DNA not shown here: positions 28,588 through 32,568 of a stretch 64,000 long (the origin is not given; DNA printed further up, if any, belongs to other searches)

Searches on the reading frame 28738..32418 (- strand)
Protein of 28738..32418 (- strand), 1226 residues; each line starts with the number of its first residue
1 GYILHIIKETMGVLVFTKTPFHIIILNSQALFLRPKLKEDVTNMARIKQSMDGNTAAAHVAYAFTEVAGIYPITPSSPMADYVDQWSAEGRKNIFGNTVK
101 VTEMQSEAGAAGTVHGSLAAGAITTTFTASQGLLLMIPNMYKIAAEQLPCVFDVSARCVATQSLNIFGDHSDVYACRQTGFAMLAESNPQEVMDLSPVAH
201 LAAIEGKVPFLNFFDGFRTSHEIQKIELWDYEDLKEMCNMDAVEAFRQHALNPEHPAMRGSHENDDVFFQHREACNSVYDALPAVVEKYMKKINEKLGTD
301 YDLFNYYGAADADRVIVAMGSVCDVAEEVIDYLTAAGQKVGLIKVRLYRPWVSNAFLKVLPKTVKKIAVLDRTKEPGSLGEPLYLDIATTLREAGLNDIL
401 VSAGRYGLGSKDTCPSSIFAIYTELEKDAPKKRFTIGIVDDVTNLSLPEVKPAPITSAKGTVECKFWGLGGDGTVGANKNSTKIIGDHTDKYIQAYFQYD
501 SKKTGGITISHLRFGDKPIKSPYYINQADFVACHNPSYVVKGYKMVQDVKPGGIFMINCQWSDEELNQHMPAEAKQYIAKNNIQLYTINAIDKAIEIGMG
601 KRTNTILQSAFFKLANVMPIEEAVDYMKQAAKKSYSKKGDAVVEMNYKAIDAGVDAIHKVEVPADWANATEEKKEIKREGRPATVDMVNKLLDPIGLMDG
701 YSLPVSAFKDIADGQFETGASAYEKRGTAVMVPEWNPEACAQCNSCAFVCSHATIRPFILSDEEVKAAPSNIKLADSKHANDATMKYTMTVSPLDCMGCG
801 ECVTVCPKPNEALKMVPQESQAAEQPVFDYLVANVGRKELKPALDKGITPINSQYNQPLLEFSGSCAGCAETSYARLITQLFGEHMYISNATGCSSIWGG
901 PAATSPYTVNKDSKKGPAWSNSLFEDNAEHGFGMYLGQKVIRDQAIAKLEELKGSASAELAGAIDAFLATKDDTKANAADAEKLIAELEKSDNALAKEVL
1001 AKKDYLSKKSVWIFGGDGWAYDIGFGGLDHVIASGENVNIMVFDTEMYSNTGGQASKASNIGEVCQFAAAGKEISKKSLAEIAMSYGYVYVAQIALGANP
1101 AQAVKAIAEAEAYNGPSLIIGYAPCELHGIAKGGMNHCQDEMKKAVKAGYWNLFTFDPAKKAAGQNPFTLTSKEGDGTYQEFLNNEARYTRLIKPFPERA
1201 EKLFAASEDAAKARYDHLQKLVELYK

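Call 17: search_protein_families(library=pfam, proteins=[window:28738-32418:-], max_evalue=0.00001)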
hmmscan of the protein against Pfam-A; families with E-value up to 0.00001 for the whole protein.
window:28738-32418:- (1226 aa): 9 families
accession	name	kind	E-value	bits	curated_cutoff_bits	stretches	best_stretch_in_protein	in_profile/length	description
PF01855.24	POR_N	-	4.8e-75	252.7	27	1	60-291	2-231/231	Pyruvate flavodoxin/ferredoxin oxidoreductase, thiamine diP-bdg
PF01558.24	POR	-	2.4e-35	122.7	27.4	1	470-654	1-172/173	Pyruvate ferredoxin/flavodoxin oxidoreductase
PF17147.9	PFOR_II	-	9.6e-16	58.4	27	1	312-405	1-89/102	Pyruvate:ferredoxin oxidoreductase core domain II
PF10371.14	EKR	-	1.3e-14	54.1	27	1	671-729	2-55/55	Domain of unknown function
PF02775.26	TPP_enzyme_C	-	2.4e-09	37.6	21.9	1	1007-1119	45-149/151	Thiamine pyrophosphate enzyme, C-terminal TPP binding domain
PF12838.12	Fer4_7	-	9.4e-08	32.8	27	1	740-808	2-50/52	4Fe-4S dicluster domain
PF00037.32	Fer4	-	1.5e-06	28.2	21.1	0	790-807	2-19/24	4Fe-4S binding domain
PF13484.11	Fer4_16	-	4.2e-06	27.9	30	0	740-808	2-65/66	4Fe-4S double cluster binding domain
PF13183.11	Fer4_8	-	6.5e-06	27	27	0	738-808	3-66/68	4Fe-4S dicluster domain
